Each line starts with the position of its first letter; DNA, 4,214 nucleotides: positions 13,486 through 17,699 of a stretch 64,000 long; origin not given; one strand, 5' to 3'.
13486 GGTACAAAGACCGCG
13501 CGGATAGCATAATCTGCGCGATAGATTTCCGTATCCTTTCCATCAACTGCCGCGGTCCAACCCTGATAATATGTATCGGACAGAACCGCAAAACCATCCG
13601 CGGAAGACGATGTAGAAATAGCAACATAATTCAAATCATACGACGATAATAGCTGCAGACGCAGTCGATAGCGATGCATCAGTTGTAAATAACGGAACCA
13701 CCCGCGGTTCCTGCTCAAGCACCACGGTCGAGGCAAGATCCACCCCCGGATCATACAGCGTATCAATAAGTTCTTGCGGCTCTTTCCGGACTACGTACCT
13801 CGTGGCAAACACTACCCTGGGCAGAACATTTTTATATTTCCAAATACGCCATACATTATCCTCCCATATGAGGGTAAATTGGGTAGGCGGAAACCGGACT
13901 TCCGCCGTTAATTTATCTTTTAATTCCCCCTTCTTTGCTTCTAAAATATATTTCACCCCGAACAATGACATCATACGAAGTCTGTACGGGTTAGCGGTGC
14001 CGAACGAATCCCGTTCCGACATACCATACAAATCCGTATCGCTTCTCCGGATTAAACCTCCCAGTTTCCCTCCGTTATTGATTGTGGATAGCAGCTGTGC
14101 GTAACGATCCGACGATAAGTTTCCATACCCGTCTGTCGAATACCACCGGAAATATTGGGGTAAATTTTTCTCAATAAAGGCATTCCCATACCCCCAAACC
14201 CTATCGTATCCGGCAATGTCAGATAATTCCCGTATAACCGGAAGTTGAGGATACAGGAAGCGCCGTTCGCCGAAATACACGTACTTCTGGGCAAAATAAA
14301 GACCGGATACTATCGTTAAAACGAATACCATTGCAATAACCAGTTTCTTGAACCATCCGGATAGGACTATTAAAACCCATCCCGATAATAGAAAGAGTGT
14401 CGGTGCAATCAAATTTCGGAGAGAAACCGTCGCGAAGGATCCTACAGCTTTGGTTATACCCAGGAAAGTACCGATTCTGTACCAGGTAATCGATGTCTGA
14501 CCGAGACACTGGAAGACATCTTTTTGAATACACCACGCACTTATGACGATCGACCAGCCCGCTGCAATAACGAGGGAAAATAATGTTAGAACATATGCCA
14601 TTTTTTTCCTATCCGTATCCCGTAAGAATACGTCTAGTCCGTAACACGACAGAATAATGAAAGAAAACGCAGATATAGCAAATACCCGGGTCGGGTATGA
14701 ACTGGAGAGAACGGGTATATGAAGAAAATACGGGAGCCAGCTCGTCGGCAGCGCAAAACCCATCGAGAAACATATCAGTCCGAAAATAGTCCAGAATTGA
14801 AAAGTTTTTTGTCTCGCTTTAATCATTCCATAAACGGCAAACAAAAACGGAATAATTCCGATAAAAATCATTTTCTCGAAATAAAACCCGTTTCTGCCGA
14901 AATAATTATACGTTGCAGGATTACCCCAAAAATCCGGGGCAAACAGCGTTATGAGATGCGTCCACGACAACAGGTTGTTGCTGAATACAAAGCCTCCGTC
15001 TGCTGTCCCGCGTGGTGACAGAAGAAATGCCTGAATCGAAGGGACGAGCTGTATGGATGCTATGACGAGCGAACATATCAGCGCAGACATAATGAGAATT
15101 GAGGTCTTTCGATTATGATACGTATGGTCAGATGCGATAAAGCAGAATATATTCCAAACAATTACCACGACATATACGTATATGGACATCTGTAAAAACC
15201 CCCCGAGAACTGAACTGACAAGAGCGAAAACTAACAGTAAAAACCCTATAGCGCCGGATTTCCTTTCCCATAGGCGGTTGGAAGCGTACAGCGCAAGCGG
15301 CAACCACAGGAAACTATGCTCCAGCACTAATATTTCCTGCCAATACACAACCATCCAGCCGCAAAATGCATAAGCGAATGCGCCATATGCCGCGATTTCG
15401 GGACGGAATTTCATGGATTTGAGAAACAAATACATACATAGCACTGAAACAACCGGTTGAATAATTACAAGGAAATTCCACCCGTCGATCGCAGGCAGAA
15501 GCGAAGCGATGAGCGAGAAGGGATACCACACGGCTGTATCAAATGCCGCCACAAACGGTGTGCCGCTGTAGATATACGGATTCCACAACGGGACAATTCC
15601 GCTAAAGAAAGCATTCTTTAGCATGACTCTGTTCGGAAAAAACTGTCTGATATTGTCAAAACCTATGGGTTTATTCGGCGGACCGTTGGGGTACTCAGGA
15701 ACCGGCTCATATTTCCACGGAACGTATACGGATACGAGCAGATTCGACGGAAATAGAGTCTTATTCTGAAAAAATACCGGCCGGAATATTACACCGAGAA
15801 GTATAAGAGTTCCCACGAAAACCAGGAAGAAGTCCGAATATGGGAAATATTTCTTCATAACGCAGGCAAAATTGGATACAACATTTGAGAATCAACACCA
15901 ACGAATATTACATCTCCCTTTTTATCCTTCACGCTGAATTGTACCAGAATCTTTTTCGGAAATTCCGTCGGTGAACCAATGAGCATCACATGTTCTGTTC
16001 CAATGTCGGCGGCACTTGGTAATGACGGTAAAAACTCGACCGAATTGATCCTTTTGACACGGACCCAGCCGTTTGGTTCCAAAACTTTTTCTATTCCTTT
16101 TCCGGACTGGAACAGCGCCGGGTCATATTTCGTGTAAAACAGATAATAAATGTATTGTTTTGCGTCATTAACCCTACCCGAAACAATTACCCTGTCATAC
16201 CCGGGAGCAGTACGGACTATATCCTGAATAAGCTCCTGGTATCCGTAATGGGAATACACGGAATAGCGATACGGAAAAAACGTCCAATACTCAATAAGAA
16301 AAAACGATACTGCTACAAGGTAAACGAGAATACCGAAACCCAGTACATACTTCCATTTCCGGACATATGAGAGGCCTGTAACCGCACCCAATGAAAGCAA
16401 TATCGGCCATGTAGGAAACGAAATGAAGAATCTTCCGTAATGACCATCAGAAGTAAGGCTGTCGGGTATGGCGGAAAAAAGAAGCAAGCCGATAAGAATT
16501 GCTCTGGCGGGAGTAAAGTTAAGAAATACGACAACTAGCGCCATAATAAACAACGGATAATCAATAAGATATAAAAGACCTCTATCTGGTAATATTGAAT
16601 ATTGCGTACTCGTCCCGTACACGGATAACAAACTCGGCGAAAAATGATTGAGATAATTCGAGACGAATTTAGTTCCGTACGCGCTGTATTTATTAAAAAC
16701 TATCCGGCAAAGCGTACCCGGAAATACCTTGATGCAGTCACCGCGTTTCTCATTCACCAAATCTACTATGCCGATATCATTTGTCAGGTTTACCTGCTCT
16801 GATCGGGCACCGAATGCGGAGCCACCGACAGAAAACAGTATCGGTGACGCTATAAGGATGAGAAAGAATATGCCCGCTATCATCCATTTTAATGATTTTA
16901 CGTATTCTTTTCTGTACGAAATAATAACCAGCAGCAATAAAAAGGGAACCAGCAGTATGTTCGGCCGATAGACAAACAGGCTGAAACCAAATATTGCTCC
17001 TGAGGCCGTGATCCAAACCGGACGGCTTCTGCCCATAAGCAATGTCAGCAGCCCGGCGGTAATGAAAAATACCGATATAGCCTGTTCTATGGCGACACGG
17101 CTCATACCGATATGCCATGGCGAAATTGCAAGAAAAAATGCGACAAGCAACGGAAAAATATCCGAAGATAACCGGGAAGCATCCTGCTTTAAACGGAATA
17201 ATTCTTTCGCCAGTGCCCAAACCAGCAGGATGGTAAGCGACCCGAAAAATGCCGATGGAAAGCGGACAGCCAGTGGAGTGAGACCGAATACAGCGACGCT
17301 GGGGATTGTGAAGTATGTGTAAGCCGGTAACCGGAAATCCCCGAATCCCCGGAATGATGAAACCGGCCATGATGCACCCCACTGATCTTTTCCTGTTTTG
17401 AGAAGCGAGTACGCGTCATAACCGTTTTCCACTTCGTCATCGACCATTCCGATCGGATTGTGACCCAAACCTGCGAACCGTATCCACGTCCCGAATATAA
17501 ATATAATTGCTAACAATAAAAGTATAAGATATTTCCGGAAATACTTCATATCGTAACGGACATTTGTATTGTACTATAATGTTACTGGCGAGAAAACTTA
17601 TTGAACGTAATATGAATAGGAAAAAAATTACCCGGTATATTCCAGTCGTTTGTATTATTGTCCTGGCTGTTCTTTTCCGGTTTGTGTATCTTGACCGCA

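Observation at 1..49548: A 49-kb glycosylation island with about 21 GT-C membrane glycosyltransferases and a complete lipid-carrier sugar supply chain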

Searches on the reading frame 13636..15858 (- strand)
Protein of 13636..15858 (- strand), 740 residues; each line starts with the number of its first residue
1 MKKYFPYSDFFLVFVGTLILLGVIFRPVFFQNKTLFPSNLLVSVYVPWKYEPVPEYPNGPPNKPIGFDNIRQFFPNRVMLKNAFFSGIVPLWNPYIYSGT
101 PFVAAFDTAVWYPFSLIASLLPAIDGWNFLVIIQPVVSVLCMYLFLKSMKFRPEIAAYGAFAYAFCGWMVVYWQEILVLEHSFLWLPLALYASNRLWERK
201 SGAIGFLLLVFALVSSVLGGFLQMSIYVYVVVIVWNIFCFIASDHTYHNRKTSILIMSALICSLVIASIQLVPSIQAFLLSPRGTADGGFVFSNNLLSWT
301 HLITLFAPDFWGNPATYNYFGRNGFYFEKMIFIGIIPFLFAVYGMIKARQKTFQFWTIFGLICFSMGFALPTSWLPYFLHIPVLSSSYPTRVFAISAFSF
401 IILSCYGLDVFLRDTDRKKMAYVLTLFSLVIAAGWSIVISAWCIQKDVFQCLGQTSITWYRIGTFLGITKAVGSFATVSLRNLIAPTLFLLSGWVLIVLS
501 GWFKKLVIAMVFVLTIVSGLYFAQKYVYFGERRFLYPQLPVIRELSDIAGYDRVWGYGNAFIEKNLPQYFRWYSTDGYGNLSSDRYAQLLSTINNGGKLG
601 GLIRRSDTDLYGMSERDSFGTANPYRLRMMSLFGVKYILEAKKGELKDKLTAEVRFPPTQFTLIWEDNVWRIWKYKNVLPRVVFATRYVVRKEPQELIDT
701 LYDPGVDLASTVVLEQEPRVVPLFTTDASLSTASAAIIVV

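Call 5: search_protein_families(library=pfam, proteins=[window:13636-15858:-], max_evalue=0.01)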
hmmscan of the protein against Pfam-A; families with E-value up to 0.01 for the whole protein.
window:13636-15858:- (740 aa): 0 families

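Call 37: search_protein_families(library=ncbifam, proteins=[window:13636-15858:-], max_evalue=0.01)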
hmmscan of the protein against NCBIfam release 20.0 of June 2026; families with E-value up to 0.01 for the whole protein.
window:13636-15858:- (740 aa): 0 families

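Call 41: find_homologous_proteins(query=window:13636-15858:-, max_evalue=0.00001)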
Query window:13636-15858:- (740 aa): 492 proteins with E <= 0.00001 among 8000 candidates; the best 120 are listed.
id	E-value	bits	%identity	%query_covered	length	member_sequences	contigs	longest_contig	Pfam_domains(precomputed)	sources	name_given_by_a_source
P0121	0.0e+0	1688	100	100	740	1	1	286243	-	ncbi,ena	-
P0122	0.0e+0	1312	76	100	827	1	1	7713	PF09586.17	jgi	jgi:hypothetical protein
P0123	0.0e+0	1280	75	99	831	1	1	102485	PF09586.17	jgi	jgi:hypothetical protein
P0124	0.0e+0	1225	71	100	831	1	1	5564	PF09586.17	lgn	-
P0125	0.0e+0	1122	67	100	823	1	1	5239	PF09586.17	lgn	-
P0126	0.0e+0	1121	66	98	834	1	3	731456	PF09586.17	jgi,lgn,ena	jgi:hypothetical protein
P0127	0.0e+0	1119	66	100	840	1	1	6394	PF09586.17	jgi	-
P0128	0.0e+0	1078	65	99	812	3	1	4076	PF09586.17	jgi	jgi:hypothetical protein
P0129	0.0e+0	1043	62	98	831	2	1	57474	PF09586.17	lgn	-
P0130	0.0e+0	1041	61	99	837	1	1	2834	PF09586.17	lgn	-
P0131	0.0e+0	1032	63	96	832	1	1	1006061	PF09586.17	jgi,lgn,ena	jgi:hypothetical protein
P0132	0.0e+0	1029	62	96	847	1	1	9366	PF09586.17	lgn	-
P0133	0.0e+0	1026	61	100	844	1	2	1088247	PF09586.17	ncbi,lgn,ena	-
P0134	0.0e+0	1024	63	96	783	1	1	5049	PF09586.17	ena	-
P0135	0.0e+0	1019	60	100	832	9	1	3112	PF09586.17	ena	-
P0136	0.0e+0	1018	60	97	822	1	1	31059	PF09586.17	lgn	-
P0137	1.3e-296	1004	62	97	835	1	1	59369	PF09586.17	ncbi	ncbi:MAG: YfhO family protein [Candidatus Gottesmanbacteria bacterium]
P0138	9.1e-296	1001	59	100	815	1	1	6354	PF09586.17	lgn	-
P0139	6.6e-294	995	58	99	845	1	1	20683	PF09586.17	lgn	-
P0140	3.2e-292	990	61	98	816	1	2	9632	PF09586.17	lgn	-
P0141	3.3e-292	990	59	96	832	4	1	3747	PF09586.17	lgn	-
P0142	6.7e-291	985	59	98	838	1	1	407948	PF09586.17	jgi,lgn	jgi:hypothetical protein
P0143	7.6e-290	982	58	99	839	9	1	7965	PF09586.17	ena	-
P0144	7.7e-290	982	59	97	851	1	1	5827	PF09586.17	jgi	-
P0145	1.4e-289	981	60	96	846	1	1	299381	PF09586.17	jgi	jgi:hypothetical protein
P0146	1.6e-288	978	57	100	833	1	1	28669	PF09586.17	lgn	-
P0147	2.4e-287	974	59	97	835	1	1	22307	PF09586.17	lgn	-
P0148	1.0e-285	968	59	97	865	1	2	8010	PF09586.17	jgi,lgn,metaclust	metaclust:\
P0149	1.7e-285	968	58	98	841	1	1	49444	PF09586.17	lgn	-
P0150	1.9e-284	964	58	97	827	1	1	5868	PF09586.17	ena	-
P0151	2.0e-283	961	58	97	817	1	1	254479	PF09586.17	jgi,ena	-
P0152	7.0e-283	959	61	94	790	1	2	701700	PF09586.17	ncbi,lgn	-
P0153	2.2e-282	957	60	96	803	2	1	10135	PF09586.17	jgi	-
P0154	1.4e-281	955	60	95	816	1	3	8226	PF09586.17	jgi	jgi:hypothetical protein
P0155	3.7e-281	953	58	97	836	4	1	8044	PF09586.17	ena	-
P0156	6.4e-279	946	58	96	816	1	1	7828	PF09586.17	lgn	-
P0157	4.0e-275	933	57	97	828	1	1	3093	PF09586.17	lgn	-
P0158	3.9e-274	930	56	97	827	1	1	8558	PF09586.17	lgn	-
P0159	1.2e-269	915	58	96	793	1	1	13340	PF09586.17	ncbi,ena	-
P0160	1.0e-266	905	59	95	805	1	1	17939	PF09586.17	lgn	-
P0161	1.1e-266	905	59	91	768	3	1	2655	PF09586.17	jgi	jgi:uncharacterized membrane protein YfhO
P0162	3.7e-265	900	54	97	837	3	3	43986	PF09586.17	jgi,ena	-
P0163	4.8e-265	900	56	96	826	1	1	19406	PF09586.17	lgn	-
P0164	4.3e-264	897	58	97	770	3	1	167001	PF09586.17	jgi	jgi:hypothetical protein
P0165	2.6e-260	884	56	97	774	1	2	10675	PF09586.17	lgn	-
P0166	1.6e-258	878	58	95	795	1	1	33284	PF09586.17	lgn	-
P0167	7.0e-255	866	60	86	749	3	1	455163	PF09586.17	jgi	jgi:hypothetical protein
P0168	6.3e-254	863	56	97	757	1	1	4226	PF09586.17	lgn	-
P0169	7.1e-254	863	55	97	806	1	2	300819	PF09586.17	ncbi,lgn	-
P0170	5.3e-248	844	53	94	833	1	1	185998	PF09586.17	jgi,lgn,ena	-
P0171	2.3e-237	808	50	99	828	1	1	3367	PF09586.17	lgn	-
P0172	2.7e-222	759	49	93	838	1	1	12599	PF09586.17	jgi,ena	-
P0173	1.1e-214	733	45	98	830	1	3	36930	PF09586.17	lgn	-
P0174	4.0e-199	682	46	94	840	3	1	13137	PF09586.17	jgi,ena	-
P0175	1.5e-198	680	44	96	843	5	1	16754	PF09586.17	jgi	-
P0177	2.0e-194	666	44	97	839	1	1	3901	PF09586.17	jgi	jgi:hypothetical protein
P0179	8.0e-193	661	43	97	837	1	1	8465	PF09586.17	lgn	-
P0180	1.1e-184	634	41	96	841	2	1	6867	PF09586.17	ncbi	-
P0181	6.9e-183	628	41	97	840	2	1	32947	PF09586.17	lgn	-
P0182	7.6e-183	628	42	96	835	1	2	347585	PF09586.17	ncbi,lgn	-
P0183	4.9e-180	619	41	93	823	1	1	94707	PF09586.17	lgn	-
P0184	1.7e-179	617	41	94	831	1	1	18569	PF09586.17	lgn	-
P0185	1.0e-178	614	42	95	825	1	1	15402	PF09586.17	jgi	-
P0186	1.1e-177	611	41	97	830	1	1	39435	PF09586.17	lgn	-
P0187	2.3e-175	603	40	99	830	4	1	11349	PF09586.17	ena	-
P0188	1.3e-174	601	51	75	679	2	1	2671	PF09586.17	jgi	jgi:hypothetical protein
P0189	2.0e-174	600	41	96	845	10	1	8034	PF09586.17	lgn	-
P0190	2.0e-173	597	39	94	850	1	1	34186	PF09586.17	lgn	-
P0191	9.6e-173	595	42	94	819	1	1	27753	PF09586.17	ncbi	-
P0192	9.8e-173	595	57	62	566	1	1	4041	PF09586.17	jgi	jgi:hypothetical protein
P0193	7.8e-172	592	40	99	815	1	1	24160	PF09586.17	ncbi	-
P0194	2.9e-171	590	39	97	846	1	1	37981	PF09586.17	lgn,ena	-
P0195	7.9e-171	588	41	95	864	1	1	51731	PF09586.17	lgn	-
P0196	8.1e-171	588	41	94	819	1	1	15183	PF09586.17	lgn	-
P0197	2.1e-170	587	43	98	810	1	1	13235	PF09586.17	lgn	-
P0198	1.2e-169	584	41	97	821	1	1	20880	PF09586.17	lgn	-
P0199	1.7e-169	584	41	95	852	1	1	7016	PF09586.17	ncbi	-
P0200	9.3e-169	582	41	94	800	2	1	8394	PF09586.17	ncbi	-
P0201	1.5e-168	581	41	95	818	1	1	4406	PF09586.17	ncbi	-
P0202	6.1e-168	579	40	96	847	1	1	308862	PF09586.17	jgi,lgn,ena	-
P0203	2.3e-167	577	39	95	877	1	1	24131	PF09586.17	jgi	jgi:hypothetical protein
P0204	4.4e-167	576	40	98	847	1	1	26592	PF09586.17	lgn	-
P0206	1.3e-166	574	41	95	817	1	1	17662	PF09586.17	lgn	-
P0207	8.8e-165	568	39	95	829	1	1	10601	PF09586.17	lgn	-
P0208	3.0e-164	567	38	95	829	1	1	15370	PF09586.17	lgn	-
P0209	5.1e-163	563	52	72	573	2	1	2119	PF09586.17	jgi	-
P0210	1.2e-162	561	64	51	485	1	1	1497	PF09586.17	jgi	jgi:hypothetical protein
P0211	1.1e-161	558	40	96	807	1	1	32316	PF09586.17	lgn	-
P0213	1.4e-160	554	39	97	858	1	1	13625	PF09586.17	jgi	jgi:hypothetical protein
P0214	3.0e-160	553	41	97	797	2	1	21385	PF09586.17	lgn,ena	-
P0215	6.6e-160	552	40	96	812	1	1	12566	PF09586.17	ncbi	-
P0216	5.3e-159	549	39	95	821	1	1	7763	PF09586.17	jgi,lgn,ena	-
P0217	7.7e-159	549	42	91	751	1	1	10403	PF09586.17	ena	-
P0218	2.8e-158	547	41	92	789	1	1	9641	PF09586.17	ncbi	-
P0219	6.7e-158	546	39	99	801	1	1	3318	PF09586.17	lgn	-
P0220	1.2e-157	545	38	97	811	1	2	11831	PF09586.17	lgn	-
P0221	2.1e-156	541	37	95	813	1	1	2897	PF09586.17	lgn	-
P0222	6.5e-156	539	40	95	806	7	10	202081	PF09586.17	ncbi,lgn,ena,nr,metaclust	ncbi:YfhO family protein [Candidatus Microgenomates bacterium]|nr:YfhO family protein [Candidatus Mi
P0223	3.4e-155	537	38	97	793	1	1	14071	PF09586.17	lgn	-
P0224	6.3e-155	536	42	94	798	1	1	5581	PF09586.17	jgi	-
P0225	1.6e-154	534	42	94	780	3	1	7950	PF09586.17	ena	-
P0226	1.1e-153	532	38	96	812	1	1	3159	PF09586.17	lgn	-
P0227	1.1e-152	528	40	95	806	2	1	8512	PF09586.17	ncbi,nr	ncbi:MAG: YfhO family protein [bacterium]|nr:YfhO family protein [bacterium]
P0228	3.3e-152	527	42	90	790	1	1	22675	PF09586.17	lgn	-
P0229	5.4e-152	526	40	96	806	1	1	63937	PF09586.17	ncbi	-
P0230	1.1e-151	525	40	96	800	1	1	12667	PF09586.17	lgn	-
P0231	2.0e-151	524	39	95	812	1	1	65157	PF09586.17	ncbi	-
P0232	8.7e-151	522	40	96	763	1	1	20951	PF09586.17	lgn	-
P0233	1.4e-150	521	38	98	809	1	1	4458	PF09586.17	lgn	-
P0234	3.5e-150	520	41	96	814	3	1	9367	PF09586.17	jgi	-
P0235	5.8e-150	519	41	95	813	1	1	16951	PF09586.17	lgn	-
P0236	2.8e-148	514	39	98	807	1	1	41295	PF09586.17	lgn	-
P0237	6.0e-148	513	40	92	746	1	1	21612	PF09586.17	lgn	-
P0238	9.2e-148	512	41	91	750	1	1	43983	PF09586.17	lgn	-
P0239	2.6e-147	511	40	97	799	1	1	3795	PF09586.17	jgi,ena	-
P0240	1.3e-146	508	39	94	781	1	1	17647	PF09586.17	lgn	-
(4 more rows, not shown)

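Call 42: find_encoding_contigs(protein=P0133, flank=10000, max_places=1)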
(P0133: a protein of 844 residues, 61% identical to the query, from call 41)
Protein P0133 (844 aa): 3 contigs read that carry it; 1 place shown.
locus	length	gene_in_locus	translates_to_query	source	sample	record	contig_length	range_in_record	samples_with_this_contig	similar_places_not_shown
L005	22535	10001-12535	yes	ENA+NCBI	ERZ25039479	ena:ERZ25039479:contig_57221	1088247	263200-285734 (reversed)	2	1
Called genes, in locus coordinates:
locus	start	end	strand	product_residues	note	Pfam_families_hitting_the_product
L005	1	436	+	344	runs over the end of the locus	PF13439:Glyco_transf_4 (weak), PF00534:Glycos_transf_1, PF13692:Glyco_trans_1_4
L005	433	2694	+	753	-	PF09586:YfhO, PF20176:DUF6541 (faint), PF09586:YfhO (weak)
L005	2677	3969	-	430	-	PF13231:PMT_2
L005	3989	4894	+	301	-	PF00535:Glycos_transf_2, PF13641:Glyco_tranf_2_3, PF13632:Glyco_trans_2_3 (weak)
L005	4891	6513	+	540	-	PF13231:PMT_2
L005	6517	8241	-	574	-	-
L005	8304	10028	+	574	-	PF02366:PMT, PF13231:PMT_2 (weak)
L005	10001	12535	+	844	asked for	PF09586:YfhO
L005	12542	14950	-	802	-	PF09586:YfhO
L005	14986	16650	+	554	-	PF02366:PMT (weak), PF13231:PMT_2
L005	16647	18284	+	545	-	PF13231:PMT_2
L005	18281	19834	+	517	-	-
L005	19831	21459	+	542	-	-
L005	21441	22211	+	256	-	PF00535:Glycos_transf_2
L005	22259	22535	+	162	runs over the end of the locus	-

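Call 85: find_encoding_contigs(protein=P0222, flank=10000, max_places=1)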
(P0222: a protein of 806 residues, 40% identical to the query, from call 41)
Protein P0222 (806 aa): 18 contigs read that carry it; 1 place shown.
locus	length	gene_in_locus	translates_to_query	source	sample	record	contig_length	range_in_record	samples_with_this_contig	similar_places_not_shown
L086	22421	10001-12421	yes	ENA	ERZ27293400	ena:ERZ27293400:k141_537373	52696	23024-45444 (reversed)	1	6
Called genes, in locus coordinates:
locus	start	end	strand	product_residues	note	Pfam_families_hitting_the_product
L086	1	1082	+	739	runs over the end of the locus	PF09586:YfhO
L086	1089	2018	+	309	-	PF00535:Glycos_transf_2, PF10111:Glyco_tranf_2_2 (weak), PF13641:Glyco_tranf_2_3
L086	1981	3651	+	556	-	PF09586:YfhO (faint)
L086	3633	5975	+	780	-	PF09586:YfhO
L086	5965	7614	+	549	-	PF02366:PMT, PF13231:PMT_2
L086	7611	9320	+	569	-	-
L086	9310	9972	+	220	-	PF01209:Ubie_methyltran, PF13489:Methyltransf_23, PF07021:MetW, PF08003:Methyltransf_9, PF02390:Methyltransf_4, PF13847:Methyltransf_31, PF08241:Methyltransf_11, PF08242:Methyltransf_12, +2 more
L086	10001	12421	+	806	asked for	PF09586:YfhO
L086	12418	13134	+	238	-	PF00535:Glycos_transf_2, PF10111:Glyco_tranf_2_2, PF13641:Glyco_tranf_2_3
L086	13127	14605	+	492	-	PF13231:PMT_2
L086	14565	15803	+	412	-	-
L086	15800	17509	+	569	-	PF02366:PMT, PF13231:PMT_2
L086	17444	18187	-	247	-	PF00535:Glycos_transf_2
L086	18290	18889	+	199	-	PF09852:DUF2079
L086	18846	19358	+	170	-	-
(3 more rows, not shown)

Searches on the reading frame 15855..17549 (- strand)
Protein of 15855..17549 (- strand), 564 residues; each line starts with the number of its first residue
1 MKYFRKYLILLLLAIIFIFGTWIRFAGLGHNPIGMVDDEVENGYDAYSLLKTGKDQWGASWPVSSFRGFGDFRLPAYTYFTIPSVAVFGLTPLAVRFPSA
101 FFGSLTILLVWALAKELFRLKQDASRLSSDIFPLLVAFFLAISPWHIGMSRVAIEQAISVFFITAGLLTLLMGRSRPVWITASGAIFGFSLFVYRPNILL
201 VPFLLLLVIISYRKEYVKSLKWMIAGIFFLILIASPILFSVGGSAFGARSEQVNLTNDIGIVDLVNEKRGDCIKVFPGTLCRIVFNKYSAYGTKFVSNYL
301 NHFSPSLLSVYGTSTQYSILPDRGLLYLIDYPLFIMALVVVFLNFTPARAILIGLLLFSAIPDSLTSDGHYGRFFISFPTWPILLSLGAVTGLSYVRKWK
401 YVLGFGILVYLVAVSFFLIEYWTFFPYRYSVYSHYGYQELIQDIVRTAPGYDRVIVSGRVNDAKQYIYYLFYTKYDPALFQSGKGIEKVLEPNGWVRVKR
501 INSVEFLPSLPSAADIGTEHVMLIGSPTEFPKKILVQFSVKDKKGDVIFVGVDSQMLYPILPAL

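Call 5: search_protein_families(library=pfam, proteins=[window:15855-17549:-], max_evalue=0.01)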
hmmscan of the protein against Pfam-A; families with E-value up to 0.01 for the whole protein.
window:15855-17549:- (564 aa): 1 family
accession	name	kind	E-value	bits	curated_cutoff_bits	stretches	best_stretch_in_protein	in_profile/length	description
PF13231.12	PMT_2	-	3.3e-08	34.4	26.1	1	75-236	4-157/160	Dolichyl-phosphate-mannose-protein mannosyltransferase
